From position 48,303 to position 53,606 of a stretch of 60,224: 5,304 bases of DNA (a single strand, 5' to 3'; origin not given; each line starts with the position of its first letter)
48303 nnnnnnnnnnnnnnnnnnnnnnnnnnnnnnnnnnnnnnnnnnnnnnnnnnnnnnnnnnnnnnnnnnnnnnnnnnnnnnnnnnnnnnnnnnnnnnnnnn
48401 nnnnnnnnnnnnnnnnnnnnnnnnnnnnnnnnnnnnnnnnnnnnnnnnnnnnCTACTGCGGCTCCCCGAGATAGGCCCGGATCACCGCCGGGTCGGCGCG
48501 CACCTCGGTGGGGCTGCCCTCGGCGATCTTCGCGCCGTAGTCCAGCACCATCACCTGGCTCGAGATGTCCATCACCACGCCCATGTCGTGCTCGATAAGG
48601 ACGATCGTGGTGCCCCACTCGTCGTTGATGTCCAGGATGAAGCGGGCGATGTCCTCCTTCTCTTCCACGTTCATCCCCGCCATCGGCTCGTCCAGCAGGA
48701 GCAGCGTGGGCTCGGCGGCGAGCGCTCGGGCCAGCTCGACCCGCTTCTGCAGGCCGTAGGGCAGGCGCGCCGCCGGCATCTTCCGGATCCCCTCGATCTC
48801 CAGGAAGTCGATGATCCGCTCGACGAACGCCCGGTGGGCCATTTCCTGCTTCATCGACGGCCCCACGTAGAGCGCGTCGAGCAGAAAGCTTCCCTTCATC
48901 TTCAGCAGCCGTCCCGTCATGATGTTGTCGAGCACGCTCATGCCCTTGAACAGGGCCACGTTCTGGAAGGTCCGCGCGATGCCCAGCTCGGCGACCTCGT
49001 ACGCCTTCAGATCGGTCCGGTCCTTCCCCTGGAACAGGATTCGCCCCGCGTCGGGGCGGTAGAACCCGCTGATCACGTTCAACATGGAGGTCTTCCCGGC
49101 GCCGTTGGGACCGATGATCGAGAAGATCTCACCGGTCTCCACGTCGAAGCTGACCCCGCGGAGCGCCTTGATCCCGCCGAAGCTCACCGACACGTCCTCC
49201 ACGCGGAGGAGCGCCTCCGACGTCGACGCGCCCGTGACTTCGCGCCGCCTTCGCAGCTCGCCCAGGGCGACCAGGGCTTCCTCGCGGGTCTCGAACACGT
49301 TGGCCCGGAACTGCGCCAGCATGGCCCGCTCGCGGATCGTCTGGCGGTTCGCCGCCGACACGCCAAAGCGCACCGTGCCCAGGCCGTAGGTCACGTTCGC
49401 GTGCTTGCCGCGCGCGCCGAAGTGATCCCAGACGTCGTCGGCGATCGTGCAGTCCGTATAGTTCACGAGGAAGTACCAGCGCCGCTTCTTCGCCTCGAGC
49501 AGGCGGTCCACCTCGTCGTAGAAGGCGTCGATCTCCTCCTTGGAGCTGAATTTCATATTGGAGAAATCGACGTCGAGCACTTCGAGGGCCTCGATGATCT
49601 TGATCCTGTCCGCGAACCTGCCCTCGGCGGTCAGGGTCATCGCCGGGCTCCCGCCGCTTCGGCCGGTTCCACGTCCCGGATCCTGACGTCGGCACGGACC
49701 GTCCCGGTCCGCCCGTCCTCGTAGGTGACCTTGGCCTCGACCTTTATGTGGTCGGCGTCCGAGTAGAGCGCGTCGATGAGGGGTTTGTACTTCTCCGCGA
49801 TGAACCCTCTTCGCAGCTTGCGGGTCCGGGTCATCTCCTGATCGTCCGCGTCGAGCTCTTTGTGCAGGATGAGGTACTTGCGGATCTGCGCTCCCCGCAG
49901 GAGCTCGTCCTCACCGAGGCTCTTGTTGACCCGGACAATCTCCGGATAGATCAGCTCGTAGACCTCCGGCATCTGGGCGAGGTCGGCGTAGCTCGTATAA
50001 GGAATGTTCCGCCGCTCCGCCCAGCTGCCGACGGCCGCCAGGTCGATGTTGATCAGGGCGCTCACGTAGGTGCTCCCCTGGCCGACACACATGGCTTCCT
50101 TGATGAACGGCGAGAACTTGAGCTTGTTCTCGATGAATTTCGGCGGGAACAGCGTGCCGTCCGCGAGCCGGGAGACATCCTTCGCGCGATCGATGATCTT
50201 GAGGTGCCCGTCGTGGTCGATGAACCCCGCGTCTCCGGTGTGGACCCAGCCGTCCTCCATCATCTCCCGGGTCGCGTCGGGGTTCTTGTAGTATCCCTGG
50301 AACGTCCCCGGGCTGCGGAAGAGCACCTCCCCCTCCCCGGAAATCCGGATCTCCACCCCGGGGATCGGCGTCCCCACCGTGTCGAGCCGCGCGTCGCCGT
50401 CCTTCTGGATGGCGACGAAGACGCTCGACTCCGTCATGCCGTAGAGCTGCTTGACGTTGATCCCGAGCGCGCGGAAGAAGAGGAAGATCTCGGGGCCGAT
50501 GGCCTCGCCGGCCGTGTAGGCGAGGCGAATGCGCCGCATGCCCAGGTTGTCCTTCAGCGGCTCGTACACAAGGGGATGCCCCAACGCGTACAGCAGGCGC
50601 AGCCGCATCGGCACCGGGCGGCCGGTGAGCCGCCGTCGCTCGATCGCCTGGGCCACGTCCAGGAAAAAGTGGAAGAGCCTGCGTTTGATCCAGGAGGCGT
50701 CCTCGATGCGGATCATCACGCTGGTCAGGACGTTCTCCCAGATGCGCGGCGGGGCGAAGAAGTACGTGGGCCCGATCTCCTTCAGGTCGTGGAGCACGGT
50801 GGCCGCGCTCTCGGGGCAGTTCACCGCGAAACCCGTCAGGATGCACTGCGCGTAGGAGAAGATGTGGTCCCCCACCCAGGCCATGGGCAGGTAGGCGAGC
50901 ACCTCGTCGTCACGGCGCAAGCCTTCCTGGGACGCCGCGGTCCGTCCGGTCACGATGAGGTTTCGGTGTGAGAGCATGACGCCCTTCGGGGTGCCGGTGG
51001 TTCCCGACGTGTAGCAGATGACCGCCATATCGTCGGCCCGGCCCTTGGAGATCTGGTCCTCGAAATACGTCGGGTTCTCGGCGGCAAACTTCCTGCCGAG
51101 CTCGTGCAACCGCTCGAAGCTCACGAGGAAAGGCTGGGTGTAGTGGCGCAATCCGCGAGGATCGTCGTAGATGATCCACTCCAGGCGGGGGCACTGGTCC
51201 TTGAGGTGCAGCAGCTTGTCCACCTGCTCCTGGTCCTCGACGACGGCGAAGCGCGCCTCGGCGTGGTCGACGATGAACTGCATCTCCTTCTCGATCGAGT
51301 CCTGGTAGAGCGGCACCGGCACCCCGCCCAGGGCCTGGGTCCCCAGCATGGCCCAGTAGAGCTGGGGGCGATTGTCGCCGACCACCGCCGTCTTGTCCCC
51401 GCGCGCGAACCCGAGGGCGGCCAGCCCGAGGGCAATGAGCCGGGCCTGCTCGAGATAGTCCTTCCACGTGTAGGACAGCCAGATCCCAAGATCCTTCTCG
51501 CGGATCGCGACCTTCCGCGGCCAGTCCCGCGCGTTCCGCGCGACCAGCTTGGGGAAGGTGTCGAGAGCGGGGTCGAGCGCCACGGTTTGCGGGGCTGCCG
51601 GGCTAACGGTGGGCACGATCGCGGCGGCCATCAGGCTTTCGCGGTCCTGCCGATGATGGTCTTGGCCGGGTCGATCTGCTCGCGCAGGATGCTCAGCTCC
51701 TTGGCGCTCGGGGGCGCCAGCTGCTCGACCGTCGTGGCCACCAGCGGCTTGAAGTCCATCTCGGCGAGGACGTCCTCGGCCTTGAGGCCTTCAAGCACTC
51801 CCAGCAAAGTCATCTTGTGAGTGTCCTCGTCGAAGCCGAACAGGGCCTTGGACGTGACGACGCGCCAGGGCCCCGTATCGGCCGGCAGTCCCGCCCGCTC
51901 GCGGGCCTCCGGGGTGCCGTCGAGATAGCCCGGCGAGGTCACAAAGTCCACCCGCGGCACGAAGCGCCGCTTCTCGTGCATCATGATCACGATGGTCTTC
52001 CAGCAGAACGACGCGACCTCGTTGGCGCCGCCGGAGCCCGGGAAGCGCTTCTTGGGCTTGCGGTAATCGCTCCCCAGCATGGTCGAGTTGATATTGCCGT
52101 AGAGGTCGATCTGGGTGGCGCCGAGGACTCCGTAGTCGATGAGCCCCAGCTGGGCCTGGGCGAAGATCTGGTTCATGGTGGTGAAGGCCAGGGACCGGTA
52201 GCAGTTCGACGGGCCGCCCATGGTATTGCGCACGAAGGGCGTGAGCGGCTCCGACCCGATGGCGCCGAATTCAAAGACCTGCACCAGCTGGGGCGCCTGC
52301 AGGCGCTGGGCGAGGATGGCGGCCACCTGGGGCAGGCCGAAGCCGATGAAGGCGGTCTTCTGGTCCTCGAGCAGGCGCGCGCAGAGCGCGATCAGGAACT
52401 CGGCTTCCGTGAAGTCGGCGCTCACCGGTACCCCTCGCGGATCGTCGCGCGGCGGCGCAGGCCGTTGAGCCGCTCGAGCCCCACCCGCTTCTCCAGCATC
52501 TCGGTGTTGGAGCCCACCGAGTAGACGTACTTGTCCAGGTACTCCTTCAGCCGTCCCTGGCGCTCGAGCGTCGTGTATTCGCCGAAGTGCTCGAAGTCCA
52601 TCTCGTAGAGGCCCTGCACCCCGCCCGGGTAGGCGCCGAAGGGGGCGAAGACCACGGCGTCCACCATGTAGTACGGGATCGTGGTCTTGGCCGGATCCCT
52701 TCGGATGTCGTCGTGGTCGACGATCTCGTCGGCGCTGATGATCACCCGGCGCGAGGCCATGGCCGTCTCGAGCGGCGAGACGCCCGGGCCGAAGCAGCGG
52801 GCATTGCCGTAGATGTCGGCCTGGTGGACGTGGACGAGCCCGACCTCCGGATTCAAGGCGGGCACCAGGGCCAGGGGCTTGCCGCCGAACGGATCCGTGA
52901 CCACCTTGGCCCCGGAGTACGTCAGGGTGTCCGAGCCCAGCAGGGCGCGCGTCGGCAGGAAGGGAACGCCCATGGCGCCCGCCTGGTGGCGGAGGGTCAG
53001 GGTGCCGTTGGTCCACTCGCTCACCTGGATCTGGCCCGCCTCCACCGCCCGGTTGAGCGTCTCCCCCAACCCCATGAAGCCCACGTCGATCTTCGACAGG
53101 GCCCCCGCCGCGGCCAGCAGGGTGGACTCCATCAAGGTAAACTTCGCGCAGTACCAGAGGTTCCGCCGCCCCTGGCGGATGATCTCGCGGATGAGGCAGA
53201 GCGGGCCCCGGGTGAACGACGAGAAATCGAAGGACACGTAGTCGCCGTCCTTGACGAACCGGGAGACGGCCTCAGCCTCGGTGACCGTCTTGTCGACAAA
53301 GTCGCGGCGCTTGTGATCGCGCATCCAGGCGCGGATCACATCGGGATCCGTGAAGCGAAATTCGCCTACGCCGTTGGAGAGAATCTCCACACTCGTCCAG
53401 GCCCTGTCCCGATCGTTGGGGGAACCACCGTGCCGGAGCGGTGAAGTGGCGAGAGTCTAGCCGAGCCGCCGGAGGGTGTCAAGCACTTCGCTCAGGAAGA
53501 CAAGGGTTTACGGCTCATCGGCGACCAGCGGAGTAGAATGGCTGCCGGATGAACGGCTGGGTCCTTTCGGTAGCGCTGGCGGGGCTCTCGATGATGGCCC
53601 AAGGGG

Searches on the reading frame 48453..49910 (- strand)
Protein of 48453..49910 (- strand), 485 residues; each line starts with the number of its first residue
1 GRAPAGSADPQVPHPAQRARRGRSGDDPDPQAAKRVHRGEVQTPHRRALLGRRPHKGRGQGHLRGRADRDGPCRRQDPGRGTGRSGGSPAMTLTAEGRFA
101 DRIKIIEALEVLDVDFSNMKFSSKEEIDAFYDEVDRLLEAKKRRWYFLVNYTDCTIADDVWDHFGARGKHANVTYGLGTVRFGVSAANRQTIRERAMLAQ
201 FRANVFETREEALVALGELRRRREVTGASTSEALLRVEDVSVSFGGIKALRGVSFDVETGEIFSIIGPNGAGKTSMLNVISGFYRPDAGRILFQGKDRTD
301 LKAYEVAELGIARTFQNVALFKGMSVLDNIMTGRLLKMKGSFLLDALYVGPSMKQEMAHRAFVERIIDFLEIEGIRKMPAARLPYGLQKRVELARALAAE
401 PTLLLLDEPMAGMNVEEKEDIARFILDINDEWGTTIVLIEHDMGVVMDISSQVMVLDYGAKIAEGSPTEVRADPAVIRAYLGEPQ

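Call 73: search_protein_families(library=pfam, proteins=[window:48453-49910:-], max_evalue=0.00001)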
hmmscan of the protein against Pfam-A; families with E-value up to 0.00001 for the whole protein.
window:48453-49910:- (485 aa): 3 families
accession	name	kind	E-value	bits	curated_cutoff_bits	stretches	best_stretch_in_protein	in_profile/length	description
PF00005.33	ABC_tran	-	6e-30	105.1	25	1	250-411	1-137/137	ABC transporter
PF12399.14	BCA_ABC_TP_C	-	2.6e-12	46.5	25.5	1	461-483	2-24/27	Branched-chain amino acid ATP-binding cassette transporter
PF13304.12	AAA_21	-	4e-06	27.5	27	0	263-282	2-21/304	AAA domain, putative AbiEii toxin, Type IV TA system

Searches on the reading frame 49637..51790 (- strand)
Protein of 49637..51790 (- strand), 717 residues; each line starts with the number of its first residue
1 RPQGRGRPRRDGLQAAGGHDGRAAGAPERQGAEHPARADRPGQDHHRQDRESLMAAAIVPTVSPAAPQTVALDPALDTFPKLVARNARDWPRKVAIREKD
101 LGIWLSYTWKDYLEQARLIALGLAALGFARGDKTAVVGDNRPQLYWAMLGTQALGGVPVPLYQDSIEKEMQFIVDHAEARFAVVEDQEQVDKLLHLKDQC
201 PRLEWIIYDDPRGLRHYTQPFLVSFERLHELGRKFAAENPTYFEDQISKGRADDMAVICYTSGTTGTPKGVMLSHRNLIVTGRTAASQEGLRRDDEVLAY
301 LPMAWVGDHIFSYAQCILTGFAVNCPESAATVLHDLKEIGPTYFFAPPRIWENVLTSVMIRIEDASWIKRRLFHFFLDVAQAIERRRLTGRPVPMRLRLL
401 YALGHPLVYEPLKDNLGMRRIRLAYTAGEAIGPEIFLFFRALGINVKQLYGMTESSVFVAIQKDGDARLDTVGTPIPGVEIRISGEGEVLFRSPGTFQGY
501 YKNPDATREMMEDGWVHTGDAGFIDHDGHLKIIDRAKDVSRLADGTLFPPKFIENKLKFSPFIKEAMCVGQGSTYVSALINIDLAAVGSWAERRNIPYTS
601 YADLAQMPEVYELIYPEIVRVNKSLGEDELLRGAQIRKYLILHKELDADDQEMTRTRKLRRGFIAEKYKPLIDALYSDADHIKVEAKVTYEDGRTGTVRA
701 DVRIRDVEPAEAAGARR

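Call 73: search_protein_families(library=pfam, proteins=[window:49637-51790:-], max_evalue=0.00001)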
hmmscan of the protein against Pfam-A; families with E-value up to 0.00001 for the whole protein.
window:49637-51790:- (717 aa): 2 families
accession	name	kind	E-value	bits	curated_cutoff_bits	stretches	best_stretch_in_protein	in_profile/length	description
PF00501.34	AMP-binding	-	9e-72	242.4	29.9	1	84-501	2-384/384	AMP-binding enzyme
PF23562.2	AMP-binding_C_3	-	4.5e-06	27.5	20.8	0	541-679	5-123/124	AMP-binding enzyme C-terminal domain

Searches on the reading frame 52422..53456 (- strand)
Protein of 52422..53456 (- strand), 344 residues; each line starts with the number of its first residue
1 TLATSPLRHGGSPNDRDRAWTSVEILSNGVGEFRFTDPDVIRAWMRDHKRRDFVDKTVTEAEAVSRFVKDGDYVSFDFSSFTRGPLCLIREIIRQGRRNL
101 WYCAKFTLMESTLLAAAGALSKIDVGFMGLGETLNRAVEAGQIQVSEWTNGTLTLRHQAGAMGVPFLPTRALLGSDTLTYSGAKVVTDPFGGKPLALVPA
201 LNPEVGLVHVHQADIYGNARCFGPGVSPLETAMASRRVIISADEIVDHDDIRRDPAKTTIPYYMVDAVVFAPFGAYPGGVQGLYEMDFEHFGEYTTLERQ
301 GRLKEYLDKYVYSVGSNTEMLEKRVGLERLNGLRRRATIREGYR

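Call 73: search_protein_families(library=pfam, proteins=[window:52422-53456:-], max_evalue=0.00001)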
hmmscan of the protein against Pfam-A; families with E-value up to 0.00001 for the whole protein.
window:52422-53456:- (344 aa): 1 family
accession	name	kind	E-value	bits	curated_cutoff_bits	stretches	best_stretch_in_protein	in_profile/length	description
PF01144.29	CoA_trans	-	7.5e-23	81.5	23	1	61-269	5-215/217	Coenzyme A transferase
